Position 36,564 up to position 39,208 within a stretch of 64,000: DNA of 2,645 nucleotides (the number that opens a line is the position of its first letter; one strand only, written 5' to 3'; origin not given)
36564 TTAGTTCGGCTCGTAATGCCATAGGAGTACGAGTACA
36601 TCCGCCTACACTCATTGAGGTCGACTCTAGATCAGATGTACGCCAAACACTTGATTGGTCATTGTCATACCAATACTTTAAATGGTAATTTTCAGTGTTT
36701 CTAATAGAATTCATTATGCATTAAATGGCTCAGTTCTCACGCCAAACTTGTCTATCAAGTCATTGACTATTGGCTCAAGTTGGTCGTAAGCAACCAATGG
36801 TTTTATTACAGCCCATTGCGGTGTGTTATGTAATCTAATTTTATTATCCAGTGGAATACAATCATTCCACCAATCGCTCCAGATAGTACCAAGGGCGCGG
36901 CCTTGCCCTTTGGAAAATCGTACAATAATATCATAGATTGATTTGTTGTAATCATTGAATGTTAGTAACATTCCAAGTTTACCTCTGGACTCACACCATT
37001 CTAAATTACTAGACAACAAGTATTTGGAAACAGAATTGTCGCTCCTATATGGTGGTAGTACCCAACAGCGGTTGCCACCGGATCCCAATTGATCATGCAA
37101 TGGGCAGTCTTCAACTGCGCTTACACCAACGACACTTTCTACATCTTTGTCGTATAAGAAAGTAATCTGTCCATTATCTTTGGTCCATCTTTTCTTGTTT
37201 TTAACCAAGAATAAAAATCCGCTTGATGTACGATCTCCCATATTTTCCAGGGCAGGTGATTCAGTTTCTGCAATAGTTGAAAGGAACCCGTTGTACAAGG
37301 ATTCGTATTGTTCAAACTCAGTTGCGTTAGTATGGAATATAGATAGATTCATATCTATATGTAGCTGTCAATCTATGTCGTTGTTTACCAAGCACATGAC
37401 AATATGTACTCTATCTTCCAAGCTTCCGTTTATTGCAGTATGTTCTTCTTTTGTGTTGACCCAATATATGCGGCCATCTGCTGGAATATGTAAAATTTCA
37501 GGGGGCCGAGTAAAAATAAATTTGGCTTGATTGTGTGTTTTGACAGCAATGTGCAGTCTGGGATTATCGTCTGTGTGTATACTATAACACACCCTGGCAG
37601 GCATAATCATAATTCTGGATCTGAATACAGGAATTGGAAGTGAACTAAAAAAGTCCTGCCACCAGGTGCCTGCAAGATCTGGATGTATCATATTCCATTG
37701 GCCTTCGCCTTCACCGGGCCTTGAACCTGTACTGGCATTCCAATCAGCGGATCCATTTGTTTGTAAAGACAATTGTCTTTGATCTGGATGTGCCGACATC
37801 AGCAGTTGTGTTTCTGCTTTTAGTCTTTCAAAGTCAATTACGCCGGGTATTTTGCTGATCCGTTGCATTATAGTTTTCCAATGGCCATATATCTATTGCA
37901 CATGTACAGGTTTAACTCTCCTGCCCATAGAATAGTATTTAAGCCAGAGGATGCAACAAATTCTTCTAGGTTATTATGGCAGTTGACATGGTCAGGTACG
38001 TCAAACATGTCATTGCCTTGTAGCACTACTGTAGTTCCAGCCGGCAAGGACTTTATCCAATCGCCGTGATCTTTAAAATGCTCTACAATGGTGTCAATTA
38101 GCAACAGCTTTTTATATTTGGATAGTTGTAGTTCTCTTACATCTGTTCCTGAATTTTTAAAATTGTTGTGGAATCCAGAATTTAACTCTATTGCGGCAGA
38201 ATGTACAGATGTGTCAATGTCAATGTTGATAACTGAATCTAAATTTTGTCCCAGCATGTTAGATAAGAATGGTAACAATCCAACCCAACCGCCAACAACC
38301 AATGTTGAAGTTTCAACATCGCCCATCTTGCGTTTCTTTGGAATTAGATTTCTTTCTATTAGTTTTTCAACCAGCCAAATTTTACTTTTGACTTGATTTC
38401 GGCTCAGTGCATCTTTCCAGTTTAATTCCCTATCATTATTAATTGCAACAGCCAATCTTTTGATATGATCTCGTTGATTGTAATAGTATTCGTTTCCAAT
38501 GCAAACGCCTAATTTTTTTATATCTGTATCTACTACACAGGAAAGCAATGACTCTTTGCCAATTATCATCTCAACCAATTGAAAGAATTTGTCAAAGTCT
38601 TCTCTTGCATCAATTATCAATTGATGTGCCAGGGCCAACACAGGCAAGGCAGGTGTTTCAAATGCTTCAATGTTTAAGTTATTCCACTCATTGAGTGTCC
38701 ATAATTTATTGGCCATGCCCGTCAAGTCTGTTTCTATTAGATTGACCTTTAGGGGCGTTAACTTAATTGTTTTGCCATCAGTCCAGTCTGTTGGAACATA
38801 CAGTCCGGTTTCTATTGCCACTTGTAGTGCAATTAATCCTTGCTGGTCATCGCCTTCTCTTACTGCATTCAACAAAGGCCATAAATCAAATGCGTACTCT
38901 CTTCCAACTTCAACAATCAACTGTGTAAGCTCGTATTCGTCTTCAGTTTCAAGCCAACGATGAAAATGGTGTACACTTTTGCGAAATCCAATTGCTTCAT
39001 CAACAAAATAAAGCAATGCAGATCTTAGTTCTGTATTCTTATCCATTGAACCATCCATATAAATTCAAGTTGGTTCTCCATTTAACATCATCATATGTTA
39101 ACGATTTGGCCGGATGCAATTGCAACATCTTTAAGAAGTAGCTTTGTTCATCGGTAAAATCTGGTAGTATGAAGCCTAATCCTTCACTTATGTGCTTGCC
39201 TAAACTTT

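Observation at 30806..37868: Tailoring-enzyme cluster in pairs: 2 membrane di-iron desaturase/hydroxylases, 2 Fe/2OG oxygenases, 2 PP-loop ligases, 2 GNAT-like proteins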

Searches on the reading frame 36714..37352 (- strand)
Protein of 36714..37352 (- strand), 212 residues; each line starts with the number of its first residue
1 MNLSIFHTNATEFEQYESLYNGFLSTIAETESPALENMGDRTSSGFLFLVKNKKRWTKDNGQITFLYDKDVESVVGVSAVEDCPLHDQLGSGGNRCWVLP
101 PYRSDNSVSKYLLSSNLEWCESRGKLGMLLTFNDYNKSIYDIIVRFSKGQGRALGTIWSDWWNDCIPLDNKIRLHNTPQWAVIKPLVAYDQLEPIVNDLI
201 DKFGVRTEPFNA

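Call 3: search_protein_families(library=pfam, proteins=[window:36714-37352:-], max_evalue=0.1)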
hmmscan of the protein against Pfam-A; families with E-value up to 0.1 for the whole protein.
window:36714-37352:- (212 aa): 1 family
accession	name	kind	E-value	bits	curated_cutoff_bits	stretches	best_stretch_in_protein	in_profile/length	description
PF18680.6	SPECT1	-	0.092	12.8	38.4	0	60-143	82-165/180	Plasmodium host cell traversal SPECT1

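Call 4: search_protein_families(library=phrogs, proteins=[window:36714-37352:-], max_evalue=0.01)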
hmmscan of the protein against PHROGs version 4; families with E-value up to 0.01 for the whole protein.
window:36714-37352:- (212 aa): 0 families

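Call 21: search_protein_families(library=ncbifam, proteins=[window:36714-37352:-], max_evalue=0.1)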
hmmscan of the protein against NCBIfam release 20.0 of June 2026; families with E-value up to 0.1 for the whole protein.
window:36714-37352:- (212 aa): 0 families

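Call 31: search_solved_structures(query=A2, max_evalue=10)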
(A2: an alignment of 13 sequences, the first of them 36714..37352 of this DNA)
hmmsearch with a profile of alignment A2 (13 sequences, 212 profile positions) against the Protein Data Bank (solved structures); distinct sequences matched with E-value up to 10: 1.
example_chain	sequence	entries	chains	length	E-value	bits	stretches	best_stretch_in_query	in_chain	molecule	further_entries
4abm_A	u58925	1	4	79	0.53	13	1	12-64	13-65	CHARGED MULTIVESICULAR BODY PROTEIN 4B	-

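Call 62: search_protein_representatives(alignment_id=A2)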
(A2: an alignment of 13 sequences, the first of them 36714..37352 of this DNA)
Query: 13 sequences, 212 profile positions. Proteins with E-value up to 0.001 (for the whole library): 150; up to 1e-10: 62; up to 1e-30: 10. The best 150 are listed.
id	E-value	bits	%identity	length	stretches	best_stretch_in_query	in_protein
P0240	2.0e-71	256.3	-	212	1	1-203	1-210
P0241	1.3e-69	250.3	-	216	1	2-202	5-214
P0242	4.0e-58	212.8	-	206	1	4-200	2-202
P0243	2.6e-55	203.5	-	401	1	3-206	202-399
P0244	3.9e-53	196.5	-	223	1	4-196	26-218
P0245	1.0e-45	172.2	-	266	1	16-199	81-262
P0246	7.8e-43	162.8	-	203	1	23-190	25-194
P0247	1.7e-38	148.6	-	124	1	1-106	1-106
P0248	1.3e-36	142.5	-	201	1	18-191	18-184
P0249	1.8e-34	135.5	-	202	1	9-194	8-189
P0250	3.1e-24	102.0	-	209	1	1-189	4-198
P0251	2.2e-22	96.0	-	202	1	29-188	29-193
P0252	1.8e-21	93.0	-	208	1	1-189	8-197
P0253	7.1e-19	84.5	-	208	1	6-190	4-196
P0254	8.8e-19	84.2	-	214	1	32-189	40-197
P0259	1.2e-17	80.5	-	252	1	25-189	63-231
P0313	4.8e-09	52.4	-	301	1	10-189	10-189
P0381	2.6e-04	36.9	-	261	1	18-181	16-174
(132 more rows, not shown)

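Call 67: search_protein_families(library=pfam, alignment_id=A8, max_evalue=0.01)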
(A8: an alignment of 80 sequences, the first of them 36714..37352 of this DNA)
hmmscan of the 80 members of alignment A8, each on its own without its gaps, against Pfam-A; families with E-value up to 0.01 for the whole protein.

A. member 1, window:36714-37352:- (212 aa): 0 families

B. families by the number of members that match (of 80 scanned): 4 families
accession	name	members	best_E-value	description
PF00583.31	Acetyltransf_1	19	6.3e-09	Acetyltransferase (GNAT) family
PF13508.13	Acetyltransf_7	7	7.3e-05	Acetyltransferase (GNAT) domain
PF13673.13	Acetyltransf_10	1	0.0027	Acetyltransferase (GNAT) domain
PF13154.11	DUF3991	1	0.0053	Protein of unknown function (DUF3991)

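Call 74: search_protein_families(library=pfam, proteins=[P0381, P0313, P0243, P0245, P0259], max_evalue=0.05)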
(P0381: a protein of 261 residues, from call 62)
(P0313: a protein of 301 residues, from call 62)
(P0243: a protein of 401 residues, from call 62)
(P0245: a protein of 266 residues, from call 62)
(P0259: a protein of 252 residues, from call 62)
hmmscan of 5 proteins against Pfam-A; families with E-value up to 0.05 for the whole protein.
P0381 (261 aa): 3 families
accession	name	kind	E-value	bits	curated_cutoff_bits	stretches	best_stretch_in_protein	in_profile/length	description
PF13508.13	Acetyltransf_7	-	0.00021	22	27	1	59-108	3-50/84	Acetyltransferase (GNAT) domain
PF00583.31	Acetyltransf_1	-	0.0023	18.6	20.7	1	52-131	26-105/116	Acetyltransferase (GNAT) family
PF00550.31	PP-binding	-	0.0055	17.4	20.8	1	214-260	21-67/67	Phosphopantetheine attachment site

P0313 (301 aa): 0 families

P0243 (401 aa): 0 families

P0245 (266 aa): 0 families

P0259 (252 aa): 0 families

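Call 75: find_encoding_contigs(protein=P0381, flank=8000, max_places=2)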
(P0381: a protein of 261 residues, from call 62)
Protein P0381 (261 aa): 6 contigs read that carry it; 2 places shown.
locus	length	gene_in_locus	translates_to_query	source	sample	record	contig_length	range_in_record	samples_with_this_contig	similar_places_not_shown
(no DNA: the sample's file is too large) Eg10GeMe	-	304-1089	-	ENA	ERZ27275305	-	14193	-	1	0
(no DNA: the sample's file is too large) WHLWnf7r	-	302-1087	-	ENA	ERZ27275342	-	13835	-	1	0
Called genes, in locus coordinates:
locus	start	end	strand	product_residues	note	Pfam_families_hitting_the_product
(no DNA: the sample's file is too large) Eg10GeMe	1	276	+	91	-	?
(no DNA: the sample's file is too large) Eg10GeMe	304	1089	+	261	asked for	-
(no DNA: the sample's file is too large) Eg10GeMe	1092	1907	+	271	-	PF00487:FA_desaturase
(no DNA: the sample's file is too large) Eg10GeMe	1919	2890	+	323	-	-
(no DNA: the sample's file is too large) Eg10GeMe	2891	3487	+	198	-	-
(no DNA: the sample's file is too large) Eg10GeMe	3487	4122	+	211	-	-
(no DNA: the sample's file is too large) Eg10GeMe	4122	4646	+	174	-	-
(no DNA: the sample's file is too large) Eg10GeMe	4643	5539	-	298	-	PF02668:TauD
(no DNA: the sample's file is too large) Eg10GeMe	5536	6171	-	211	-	PF05118:Asp_Arg_Hydrox (weak)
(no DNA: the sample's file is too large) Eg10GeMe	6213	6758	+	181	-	-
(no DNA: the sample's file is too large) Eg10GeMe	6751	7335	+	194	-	-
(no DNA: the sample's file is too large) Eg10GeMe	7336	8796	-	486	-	PF02310:B12-binding (weak), PF04055:Radical_SAM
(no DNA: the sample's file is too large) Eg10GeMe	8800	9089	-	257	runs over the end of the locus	-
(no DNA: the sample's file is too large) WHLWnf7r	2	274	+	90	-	?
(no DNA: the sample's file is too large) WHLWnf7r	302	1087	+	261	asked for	-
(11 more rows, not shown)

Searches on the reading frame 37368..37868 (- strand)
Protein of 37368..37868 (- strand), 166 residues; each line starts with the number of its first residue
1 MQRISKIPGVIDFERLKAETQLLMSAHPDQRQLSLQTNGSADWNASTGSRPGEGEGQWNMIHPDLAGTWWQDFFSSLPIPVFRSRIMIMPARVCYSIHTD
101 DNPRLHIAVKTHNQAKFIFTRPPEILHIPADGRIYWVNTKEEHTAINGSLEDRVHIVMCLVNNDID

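Call 3: search_protein_families(library=pfam, proteins=[window:37368-37868:-], max_evalue=0.1)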
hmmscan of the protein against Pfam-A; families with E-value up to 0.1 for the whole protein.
window:37368-37868:- (166 aa): 0 families

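Call 4: search_protein_families(library=phrogs, proteins=[window:37368-37868:-], max_evalue=0.01)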
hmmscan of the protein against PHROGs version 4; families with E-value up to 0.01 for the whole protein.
window:37368-37868:- (166 aa): 0 families

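Call 21: search_protein_families(library=ncbifam, proteins=[window:37368-37868:-], max_evalue=0.1)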
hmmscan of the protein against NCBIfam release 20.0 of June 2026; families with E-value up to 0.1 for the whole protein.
window:37368-37868:- (166 aa): 0 families

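Call 104: search_solved_structures(query=A5, max_evalue=10)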
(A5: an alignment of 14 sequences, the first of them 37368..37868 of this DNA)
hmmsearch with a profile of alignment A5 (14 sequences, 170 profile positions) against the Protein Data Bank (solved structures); distinct sequences matched with E-value up to 10: 8.
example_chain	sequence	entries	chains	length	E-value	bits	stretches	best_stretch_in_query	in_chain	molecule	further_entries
7v4f_B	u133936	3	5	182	1.6e-37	131.8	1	6-163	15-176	Beta-hydroxylase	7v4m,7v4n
7v4o_B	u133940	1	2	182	2.3e-36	128.1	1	6-162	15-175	Beta-hydroxylase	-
7v4p_A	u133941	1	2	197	3.3e-36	127.6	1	6-163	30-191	Beta-hydroxylase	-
4p7w_A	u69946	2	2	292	0.034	16.9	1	88-165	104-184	L-proline cis-4-hydroxylase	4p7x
6i3v_F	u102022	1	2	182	0.11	15.2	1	77-106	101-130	PRELI domain-containing protein 1, mitochondrial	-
6i3y_C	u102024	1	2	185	0.11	15.2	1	77-106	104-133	PRELI domain-containing protein 1, mitochondrial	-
8crx_B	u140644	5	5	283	0.24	14.1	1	137-167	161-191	30S ribosomal protein S2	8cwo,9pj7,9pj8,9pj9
9q07_A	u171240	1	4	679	0.53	13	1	112-157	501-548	Crystal structure of N-lobe of Transferrin Binding Protein B (TbpB) from Neisseria gonorrh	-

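Call 107: search_solved_structures(query=window:37368-37868:-, max_evalue=0.001, show_alignments=1)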
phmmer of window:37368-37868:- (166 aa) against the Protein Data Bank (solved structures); distinct sequences matched with E-value up to 0.001: 3.
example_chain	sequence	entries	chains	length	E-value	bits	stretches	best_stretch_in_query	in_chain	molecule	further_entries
7v4f_B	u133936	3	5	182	4e-26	94.9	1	11-158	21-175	Beta-hydroxylase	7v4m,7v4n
7v4o_B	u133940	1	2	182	2.7e-25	92.2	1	11-158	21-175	Beta-hydroxylase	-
7v4p_A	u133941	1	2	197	6.8e-25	90.9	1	11-158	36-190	Beta-hydroxylase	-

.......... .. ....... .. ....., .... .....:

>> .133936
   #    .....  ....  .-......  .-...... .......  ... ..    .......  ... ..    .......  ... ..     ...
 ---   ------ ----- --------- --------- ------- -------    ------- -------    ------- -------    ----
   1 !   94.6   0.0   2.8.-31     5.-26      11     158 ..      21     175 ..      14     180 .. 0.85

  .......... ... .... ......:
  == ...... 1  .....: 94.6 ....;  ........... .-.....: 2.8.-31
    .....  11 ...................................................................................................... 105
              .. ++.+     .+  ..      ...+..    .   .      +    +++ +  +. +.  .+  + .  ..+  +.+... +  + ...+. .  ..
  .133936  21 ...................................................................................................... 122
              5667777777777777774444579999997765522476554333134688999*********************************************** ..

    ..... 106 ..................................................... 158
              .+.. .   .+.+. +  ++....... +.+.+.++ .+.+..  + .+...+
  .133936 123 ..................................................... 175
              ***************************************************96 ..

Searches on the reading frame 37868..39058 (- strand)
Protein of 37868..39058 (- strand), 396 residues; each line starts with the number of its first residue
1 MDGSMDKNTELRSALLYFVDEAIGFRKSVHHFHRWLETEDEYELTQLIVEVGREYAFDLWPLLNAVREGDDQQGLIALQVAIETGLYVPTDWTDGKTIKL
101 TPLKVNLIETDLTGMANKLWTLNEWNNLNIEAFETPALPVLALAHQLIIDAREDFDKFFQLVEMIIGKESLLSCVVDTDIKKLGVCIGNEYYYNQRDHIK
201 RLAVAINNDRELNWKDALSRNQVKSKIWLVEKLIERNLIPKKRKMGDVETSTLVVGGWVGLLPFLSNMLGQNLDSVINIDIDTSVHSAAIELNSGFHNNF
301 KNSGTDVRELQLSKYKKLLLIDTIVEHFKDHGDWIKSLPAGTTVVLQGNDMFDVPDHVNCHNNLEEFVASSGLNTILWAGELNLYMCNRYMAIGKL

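Call 7: search_protein_families(library=pfam, proteins=[window:37868-39058:-], max_evalue=0.01)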
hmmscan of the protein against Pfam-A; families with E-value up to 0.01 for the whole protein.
window:37868-39058:- (396 aa): 0 families

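Call 103: search_solved_structures(query=window:37868-39058:-, max_evalue=10)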
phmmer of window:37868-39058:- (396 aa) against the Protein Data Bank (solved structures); distinct sequences matched with E-value up to 10: 0.
